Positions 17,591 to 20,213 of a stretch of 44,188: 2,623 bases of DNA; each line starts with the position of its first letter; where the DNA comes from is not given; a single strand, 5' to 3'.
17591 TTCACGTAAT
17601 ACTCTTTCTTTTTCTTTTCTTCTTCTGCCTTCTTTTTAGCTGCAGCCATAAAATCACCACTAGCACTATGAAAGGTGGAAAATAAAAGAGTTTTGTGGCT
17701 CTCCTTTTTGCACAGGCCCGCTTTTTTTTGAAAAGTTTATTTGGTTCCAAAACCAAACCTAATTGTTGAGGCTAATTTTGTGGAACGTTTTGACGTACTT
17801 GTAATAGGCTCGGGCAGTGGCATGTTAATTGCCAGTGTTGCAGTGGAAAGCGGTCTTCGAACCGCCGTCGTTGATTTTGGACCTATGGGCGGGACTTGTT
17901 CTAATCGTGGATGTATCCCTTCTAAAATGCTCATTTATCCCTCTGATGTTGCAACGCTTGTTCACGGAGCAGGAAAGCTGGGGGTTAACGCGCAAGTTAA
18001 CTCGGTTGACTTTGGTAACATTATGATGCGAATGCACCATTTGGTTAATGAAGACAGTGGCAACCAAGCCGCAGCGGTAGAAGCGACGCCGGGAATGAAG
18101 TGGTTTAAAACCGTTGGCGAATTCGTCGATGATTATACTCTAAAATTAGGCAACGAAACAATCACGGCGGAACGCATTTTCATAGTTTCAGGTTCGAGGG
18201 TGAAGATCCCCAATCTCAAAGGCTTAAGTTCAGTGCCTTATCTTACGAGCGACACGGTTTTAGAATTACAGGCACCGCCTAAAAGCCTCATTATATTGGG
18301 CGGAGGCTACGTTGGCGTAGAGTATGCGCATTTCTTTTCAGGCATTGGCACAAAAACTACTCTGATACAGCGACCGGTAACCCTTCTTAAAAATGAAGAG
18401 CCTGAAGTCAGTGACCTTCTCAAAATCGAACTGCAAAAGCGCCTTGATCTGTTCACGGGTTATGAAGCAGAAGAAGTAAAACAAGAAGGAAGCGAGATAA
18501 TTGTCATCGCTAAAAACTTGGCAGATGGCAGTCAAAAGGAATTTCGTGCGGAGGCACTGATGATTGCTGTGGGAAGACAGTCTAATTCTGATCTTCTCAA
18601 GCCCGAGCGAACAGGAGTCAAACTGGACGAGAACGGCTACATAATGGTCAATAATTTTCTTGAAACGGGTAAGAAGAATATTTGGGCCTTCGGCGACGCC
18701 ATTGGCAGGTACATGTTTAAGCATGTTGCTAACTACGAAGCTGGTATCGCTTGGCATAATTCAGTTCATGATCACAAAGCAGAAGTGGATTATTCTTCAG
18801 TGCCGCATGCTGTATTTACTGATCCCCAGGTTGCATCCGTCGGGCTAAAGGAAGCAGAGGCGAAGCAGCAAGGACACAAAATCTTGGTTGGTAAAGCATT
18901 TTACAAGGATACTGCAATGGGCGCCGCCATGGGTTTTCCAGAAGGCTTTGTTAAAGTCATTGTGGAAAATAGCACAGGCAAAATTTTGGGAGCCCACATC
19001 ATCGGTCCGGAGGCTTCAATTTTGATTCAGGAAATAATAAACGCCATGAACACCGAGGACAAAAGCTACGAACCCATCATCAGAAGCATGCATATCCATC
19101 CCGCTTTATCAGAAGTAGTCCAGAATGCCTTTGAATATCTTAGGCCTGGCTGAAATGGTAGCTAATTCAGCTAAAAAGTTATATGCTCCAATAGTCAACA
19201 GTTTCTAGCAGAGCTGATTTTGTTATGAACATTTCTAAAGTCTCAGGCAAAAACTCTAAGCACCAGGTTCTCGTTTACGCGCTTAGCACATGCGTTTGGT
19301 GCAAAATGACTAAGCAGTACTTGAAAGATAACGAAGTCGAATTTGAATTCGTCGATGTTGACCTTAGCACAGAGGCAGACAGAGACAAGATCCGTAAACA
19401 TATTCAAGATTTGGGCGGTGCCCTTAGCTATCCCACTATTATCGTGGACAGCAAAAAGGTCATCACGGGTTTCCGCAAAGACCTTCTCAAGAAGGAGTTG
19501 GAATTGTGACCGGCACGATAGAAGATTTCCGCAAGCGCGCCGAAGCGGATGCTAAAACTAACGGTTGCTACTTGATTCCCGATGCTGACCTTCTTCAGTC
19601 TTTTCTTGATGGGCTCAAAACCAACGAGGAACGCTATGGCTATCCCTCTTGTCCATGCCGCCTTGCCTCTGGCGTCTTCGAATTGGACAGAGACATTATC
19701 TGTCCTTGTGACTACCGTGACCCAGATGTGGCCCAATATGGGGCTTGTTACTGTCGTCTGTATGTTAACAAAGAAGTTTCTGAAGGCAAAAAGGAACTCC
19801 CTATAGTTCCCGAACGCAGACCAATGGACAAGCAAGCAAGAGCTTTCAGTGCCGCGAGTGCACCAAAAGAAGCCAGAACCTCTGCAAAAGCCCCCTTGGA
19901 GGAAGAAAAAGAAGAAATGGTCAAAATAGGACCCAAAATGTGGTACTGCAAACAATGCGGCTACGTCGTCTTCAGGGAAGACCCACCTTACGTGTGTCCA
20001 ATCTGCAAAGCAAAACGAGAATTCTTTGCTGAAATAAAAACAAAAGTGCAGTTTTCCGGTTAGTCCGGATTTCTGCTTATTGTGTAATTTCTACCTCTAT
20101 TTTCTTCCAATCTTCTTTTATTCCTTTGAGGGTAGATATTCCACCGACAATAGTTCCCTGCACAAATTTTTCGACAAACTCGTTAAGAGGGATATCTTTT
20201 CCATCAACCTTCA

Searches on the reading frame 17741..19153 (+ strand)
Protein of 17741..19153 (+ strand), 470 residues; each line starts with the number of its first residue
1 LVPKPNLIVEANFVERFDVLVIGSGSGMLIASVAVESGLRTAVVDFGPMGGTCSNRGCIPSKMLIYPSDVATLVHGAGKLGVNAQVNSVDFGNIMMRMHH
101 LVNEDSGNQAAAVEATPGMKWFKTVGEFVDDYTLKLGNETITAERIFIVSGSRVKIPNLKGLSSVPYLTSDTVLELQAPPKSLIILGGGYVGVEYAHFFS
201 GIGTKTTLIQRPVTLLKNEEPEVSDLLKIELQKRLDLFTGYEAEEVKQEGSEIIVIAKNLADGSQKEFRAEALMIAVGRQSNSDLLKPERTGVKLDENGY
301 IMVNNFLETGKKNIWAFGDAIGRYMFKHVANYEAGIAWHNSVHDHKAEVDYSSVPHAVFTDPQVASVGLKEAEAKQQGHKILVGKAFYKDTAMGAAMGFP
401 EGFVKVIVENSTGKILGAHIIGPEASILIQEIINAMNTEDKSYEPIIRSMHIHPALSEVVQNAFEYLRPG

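Call 51: search_protein_families(library=pfam, proteins=[window:17741-19153:+], max_evalue=0.00001)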
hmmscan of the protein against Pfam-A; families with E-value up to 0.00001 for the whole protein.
window:17741-19153:+ (470 aa): 3 families
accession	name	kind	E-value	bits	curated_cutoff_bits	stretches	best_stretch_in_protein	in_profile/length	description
PF07992.20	Pyr_redox_2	-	1.1e-47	163.3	26.1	1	17-333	1-290/291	Pyridine nucleotide-disulphide oxidoreductase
PF02852.28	Pyr_redox_dim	-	2.5e-29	102.1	25.3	1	354-463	1-109/110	Pyridine nucleotide-disulphide oxidoreductase, dimerisation domain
PF00070.33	Pyr_redox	-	2.6e-13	50.7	22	1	183-252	2-72/82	Pyridine nucleotide-disulphide oxidoreductase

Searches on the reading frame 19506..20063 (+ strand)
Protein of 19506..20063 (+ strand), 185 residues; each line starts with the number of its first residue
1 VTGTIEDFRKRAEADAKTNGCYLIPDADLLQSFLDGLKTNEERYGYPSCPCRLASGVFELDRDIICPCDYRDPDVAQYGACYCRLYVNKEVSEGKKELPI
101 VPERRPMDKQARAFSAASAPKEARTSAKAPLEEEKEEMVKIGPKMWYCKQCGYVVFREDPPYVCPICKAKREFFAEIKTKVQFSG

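Call 67: search_protein_families(library=pfam, proteins=[window:19506-20063:+], max_evalue=0.001)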
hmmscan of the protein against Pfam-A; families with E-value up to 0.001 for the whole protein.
window:19506-20063:+ (185 aa): 4 families
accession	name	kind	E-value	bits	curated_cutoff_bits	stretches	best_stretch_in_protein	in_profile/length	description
PF02943.20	FeThRed_B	-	5.7e-20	71.8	22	1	5-100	2-99/106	Ferredoxin thioredoxin reductase catalytic beta chain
PF21349.2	RUBY_RBDX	-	5.6e-10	38.9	26.5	1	146-174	1-29/30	Rubrerythrin, rubredoxin-like domain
PF10146.14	zf-C4H2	-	0.00036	21.6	34.5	1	98-170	159-228/240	Zinc finger-containing protein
PF23458.2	DUF7130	-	0.00092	19.5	35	0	137-174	45-83/89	Domain of unknown function (DUF7130)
